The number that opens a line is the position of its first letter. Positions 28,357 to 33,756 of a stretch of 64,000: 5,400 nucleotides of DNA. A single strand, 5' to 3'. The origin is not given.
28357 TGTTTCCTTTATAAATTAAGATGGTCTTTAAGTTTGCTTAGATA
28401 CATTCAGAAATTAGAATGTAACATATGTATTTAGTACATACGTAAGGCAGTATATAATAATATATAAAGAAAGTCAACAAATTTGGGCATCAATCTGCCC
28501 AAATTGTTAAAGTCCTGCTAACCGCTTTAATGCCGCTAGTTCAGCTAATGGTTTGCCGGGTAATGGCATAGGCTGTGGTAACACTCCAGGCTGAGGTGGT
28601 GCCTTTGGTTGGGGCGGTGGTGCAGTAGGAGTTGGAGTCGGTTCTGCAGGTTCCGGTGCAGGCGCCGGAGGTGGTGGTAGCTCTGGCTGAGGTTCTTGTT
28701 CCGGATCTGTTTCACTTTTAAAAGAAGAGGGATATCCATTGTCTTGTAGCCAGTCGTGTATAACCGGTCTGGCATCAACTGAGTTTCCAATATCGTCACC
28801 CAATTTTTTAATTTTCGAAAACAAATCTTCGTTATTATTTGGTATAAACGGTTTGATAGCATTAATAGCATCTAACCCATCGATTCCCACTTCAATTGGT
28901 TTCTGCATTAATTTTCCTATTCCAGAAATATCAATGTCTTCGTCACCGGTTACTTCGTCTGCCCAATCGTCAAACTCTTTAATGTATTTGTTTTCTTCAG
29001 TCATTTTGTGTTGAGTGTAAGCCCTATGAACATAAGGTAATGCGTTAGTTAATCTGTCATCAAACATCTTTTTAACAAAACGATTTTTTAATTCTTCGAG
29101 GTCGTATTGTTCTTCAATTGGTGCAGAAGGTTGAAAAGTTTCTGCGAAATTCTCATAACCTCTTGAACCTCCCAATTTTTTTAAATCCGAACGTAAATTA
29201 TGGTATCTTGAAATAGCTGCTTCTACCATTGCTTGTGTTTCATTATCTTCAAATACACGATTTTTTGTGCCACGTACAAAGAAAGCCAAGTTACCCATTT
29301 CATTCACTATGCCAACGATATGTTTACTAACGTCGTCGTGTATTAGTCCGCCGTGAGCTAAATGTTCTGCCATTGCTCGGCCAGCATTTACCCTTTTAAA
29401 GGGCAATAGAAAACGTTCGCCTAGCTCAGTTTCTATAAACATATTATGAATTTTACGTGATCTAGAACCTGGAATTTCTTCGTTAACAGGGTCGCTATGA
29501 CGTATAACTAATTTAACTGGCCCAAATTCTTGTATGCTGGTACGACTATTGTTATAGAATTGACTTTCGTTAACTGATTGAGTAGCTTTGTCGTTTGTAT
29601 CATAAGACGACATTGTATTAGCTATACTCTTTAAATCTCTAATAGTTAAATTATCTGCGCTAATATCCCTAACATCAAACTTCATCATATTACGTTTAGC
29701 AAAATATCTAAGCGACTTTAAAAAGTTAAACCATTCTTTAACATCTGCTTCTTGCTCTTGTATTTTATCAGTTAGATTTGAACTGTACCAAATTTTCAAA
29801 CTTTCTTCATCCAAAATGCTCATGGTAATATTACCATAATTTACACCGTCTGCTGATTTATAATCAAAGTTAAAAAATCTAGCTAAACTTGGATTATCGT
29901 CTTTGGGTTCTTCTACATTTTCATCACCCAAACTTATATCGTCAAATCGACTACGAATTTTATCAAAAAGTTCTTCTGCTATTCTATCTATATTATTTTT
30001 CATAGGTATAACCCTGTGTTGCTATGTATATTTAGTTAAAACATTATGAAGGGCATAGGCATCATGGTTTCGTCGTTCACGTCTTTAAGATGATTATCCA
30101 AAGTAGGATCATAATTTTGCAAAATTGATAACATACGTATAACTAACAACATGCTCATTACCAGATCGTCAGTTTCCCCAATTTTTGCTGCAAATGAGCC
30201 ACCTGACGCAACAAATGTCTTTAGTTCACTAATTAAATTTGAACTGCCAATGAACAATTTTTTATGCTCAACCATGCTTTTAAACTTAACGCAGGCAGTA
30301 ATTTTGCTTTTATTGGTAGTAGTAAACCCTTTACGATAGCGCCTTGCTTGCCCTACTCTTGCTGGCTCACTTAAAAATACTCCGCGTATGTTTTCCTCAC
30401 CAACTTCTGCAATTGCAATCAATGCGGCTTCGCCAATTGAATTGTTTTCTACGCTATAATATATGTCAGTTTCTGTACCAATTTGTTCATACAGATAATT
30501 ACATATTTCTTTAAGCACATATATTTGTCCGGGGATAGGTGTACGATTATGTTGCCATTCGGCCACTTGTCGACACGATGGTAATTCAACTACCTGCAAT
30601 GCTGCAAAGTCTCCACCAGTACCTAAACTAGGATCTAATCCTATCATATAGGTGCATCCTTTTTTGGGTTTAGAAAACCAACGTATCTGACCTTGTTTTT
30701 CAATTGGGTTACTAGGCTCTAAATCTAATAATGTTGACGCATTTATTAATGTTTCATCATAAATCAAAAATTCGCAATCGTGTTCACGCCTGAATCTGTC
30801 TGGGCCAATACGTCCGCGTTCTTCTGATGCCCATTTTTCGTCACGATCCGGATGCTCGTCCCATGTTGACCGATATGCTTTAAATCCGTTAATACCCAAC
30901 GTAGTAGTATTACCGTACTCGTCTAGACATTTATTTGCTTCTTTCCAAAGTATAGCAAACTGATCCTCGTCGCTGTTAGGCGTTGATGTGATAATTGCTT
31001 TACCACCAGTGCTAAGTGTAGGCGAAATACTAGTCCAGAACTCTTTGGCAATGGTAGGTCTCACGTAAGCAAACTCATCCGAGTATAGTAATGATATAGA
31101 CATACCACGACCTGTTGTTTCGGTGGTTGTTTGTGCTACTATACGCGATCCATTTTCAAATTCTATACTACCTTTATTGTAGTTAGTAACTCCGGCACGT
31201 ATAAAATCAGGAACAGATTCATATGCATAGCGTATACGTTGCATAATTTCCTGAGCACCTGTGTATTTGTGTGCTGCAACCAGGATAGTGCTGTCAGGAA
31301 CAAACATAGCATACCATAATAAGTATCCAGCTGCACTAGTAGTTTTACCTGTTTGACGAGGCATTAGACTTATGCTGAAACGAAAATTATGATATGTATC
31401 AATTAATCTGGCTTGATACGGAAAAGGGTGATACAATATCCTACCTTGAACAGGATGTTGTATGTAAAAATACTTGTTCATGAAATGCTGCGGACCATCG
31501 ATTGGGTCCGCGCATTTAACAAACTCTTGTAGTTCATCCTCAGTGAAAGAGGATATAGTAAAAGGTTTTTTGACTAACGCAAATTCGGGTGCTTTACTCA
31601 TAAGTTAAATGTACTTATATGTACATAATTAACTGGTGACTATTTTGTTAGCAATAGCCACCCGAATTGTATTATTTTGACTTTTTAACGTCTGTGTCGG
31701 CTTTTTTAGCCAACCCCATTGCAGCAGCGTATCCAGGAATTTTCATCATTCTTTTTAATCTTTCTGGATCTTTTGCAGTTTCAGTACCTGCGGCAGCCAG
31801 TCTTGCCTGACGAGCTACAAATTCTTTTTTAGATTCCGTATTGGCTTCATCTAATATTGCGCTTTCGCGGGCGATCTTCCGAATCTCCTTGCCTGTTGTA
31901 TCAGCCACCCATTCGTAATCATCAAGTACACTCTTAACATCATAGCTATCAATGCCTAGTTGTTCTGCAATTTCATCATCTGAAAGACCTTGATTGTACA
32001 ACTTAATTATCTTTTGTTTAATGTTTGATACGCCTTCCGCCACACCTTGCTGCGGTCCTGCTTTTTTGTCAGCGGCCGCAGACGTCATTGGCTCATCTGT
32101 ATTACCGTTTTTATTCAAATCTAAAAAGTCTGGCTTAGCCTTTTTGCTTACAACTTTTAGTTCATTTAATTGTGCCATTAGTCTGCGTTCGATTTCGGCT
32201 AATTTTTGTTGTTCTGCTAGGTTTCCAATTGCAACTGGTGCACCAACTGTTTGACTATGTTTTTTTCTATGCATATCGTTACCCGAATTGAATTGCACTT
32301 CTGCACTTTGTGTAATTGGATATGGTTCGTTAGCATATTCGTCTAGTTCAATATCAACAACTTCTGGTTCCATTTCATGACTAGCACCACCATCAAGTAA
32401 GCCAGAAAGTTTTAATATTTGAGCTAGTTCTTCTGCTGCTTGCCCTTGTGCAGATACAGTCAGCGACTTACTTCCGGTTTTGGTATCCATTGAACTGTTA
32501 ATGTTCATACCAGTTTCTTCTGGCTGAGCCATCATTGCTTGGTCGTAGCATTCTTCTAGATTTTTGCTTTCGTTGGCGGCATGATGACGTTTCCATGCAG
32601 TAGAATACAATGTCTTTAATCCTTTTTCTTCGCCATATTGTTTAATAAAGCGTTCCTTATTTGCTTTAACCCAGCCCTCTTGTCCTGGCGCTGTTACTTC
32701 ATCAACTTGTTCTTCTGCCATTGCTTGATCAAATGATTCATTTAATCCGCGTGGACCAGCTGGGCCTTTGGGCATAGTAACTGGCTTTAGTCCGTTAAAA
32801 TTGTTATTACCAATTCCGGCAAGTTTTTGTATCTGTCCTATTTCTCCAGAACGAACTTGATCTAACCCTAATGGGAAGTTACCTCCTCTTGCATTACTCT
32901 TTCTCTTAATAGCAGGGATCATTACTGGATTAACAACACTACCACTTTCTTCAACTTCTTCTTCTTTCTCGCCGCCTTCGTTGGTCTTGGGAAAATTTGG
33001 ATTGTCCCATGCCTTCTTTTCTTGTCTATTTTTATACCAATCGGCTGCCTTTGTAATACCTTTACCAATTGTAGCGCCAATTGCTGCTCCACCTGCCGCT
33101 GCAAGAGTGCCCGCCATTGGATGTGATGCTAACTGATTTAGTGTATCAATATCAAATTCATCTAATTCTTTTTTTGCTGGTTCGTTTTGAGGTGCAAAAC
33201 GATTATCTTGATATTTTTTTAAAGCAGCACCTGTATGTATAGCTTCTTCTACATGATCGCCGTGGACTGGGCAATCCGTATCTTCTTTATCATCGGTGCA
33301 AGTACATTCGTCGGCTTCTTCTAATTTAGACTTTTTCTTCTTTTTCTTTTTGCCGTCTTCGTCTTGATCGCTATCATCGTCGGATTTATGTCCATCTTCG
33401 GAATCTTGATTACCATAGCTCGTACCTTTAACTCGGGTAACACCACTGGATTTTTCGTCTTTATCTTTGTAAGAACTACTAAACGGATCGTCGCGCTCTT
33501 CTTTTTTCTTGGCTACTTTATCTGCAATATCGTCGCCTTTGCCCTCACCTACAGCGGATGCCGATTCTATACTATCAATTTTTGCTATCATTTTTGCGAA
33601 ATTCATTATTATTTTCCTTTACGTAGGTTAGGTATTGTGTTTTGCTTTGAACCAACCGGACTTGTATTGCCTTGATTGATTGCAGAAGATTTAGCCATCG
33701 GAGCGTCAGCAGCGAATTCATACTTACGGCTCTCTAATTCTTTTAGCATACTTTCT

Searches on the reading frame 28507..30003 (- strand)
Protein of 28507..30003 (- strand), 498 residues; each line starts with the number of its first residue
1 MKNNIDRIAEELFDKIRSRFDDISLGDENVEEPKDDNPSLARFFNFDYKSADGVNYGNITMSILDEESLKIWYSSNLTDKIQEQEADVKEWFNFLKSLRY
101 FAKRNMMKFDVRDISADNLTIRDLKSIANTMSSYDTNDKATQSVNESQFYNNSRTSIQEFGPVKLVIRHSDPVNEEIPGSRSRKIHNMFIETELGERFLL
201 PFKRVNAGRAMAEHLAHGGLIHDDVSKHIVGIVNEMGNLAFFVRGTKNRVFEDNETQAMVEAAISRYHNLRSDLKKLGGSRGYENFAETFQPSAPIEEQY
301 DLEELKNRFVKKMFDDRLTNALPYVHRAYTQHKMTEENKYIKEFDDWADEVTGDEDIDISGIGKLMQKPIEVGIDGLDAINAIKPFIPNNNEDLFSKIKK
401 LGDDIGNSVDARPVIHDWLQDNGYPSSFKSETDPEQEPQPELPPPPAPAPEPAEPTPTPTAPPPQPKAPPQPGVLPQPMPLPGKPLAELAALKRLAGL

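Call 39: search_protein_families(library=phrogs, max_evalue=0.00001, proteins=[window:28507-30003:-])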
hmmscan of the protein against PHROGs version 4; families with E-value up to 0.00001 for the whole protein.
window:28507-30003:- (498 aa): 1 family
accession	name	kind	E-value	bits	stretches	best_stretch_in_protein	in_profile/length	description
phrog_13484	-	head and packaging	6.6e-16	59.3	1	92-350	78-316/428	virion structural protein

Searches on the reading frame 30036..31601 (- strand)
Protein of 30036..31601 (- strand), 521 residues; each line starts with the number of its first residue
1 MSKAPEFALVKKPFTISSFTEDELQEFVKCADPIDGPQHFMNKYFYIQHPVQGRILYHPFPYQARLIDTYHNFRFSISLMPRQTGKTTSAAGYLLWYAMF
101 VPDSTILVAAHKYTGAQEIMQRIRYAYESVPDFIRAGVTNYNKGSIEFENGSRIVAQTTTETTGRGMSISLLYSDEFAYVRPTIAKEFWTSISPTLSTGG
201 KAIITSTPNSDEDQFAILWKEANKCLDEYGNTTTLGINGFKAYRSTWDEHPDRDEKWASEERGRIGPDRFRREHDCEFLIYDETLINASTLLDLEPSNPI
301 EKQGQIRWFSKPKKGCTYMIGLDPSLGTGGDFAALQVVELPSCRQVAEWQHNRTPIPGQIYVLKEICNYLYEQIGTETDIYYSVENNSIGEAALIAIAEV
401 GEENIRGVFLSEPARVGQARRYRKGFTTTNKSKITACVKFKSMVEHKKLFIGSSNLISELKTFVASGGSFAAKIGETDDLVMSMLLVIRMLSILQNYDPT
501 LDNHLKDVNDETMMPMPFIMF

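Call 39: search_protein_families(library=phrogs, max_evalue=0.00001, proteins=[window:30036-31601:-])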
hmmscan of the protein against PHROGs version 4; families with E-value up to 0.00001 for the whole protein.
window:30036-31601:- (521 aa): 8 families
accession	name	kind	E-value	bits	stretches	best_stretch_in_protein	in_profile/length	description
phrog_36964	-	head and packaging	9.1e-121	405.5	2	79-516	429-882/890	terminase large subunit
phrog_5989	-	head and packaging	3.2e-48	165.6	1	12-276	99-332/347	terminase large subunit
phrog_2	-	head and packaging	3e-46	159.5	1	55-492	262-593/807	terminase large subunit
phrog_7579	-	head and packaging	1.2e-16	61.7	1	69-280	13-215/239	terminase large subunit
phrog_9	-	head and packaging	9.1e-13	48.9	1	70-235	220-389/812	terminase large subunit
phrog_38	-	head and packaging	1.7e-12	47.9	1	73-338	305-571/760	terminase large subunit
phrog_26724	-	unknown function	2.5e-10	41.2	1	41-210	17-185/192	-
phrog_24361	-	head and packaging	1.6e-08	35.5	1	379-497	26-144/162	terminase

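Call 40: search_dna_similar(query=window:30036-31601:-, collection=phages, mode=protein, max_rows=15)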
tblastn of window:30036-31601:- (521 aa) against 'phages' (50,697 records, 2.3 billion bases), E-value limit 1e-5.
Records with a match: 2605; places in all: 2632; records where one place covers at least 80% of the query: 2222.
Best place of each record, by identity: <60% 2605.
By first word of the organism name: Escherichia 666; Synechococcus 378; Klebsiella 331; Salmonella 202; Vibrio 136; Shigella 89; Aeromonas 80; Acinetobacter 71; Cyanophage 61; Enterobacter 59; and 69 more.
By host as written in the record: - 471; Escherichia coli 277; Klebsiella pneumoniae 114; Synechococcus 107; Escherichia coli O157:H7 38; Synechococcus sp. 38; Salmonella enterica 29; Synechococcus sp. WH7803 28; and 583 more.
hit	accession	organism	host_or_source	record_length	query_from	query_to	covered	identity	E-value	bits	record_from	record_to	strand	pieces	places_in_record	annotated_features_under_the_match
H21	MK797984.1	Pseudomonas phage vB_PaeM_PA5oct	-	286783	1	519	100%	53.2%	0e+0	590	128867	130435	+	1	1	hypothetical protein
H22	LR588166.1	Pseudomonas phage vB_PaeM_MIJ3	-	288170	1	519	100%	53.2%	0e+0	590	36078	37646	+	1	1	phage terminase, large ...: phage terminase, large subunit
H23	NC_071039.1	Pseudomonas phage vB_PaeM_PA5oct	-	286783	1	519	100%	53.2%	0e+0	590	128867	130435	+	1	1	terminase large subunit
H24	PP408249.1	Pseudomonas phage vB_Pa-PAC2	Pseudomonas aeruginosa PAO1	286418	1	519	100%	53.2%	0e+0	590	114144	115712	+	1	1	DNA terminase packaging enzyme large subunit | hypothetical protein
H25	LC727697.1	Pseudomonas phage sp. 30-2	Pseudomonas aeruginosa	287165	1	519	100%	53.2%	0e+0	589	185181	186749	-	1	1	hypothetical protein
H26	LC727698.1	Pseudomonas phage sp. 30-3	Pseudomonas aeruginosa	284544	1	519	100%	53.2%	0e+0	589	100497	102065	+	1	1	hypothetical protein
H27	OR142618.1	Pseudomonas phage Callisto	Pseudomonas aeruginosa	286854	1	519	100%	53.2%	0e+0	589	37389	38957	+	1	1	hypothetical protein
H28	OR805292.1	Pseudomonas phage Cassandra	Pseudomonas aeruginosa PAO1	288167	1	519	100%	53.2%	0e+0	589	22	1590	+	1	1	terminase large subunit | hypothetical protein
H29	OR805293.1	Pseudomonas phage Deifobo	Pseudomonas aeruginosa PAO1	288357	1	519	100%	53.2%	0e+0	589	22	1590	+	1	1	terminase large subunit | hypothetical protein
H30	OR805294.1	Pseudomonas phage Ettore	Pseudomonas aeruginosa PAO1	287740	1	519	100%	53.2%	0e+0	589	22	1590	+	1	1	terminase large subunit | hypothetical protein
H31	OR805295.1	Pseudomonas phage Paride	Pseudomonas aeruginosa PAO1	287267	1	519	100%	53.2%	0e+0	589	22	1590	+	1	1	terminase large subunit | hypothetical protein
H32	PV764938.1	Sinorhizobium phage Phosso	Sinohrizobium meliloti NRRL L-50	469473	6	517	98%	50.4%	1e-168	534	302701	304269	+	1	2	terminase large subunit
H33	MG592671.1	Vibrio phage 2.275.O._10N.286.54.E11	Vibrio cyclitrophicus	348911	9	520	98%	46.0%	1e-150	482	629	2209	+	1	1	terminase-like family protein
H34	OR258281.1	Xanthomonas phage XaC1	Xanthomonas vesicatoria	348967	7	520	99%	43.9%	3e-130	424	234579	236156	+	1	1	terminase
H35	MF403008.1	Agrobacterium phage Atu_ph07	Agrobacterium tumefaciens C58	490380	87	507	81%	53.4%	3e-140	452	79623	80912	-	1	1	terminase DNA packaging enzyme large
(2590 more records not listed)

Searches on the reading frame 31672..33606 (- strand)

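Call 39: search_protein_families(library=phrogs, max_evalue=0.00001, proteins=[window:31672-33606:-])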
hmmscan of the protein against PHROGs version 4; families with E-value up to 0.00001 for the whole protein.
window:31672-33606:- (644 aa): 0 families

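Call 65: search_protein_families(library=pfam, max_evalue=1, proteins=[window:31672-33606:-])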
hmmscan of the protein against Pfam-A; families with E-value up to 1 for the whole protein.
window:31672-33606:- (644 aa): 10 families
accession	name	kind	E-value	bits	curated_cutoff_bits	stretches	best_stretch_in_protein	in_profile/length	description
PF19610.4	DUF6115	-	3.7e-06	27.8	27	1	473-562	43-132/134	Family of unknown function (DUF6115)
PF13384.12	HTH_23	-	0.0057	16.9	24.6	1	530-552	7-29/50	Homeodomain-like domain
PF13518.12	HTH_28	-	0.041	14.4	25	1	530-555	2-26/52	Helix-turn-helix domain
PF08784.17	RPA_C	-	0.062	14.5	22.6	1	509-563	35-92/106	Replication protein A C terminal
PF15978.11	TnsD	-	0.064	12.7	32.4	1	529-600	187-250/355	Tn7-like transposition protein D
PF21694.2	DNA_pol3_delta_C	-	0.082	13.3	27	1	535-587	52-101/121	DNA polymerase III delta subunit, C-terminal domain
PF06056.18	Terminase_5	-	0.16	12.4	20.3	1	530-566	3-39/58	Putative ATPase subunit of terminase (gpP-like)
PF00196.25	GerE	-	0.17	12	23.5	0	532-554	9-31/57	Bacterial regulatory proteins, luxR family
PF08281.18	Sigma70_r4_2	-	0.18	11.9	25.7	1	531-558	16-44/54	Sigma-70, region 4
PF04255.20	DUF433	-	0.25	11.6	23.6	1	532-561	23-53/56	Protein of unknown function (DUF433)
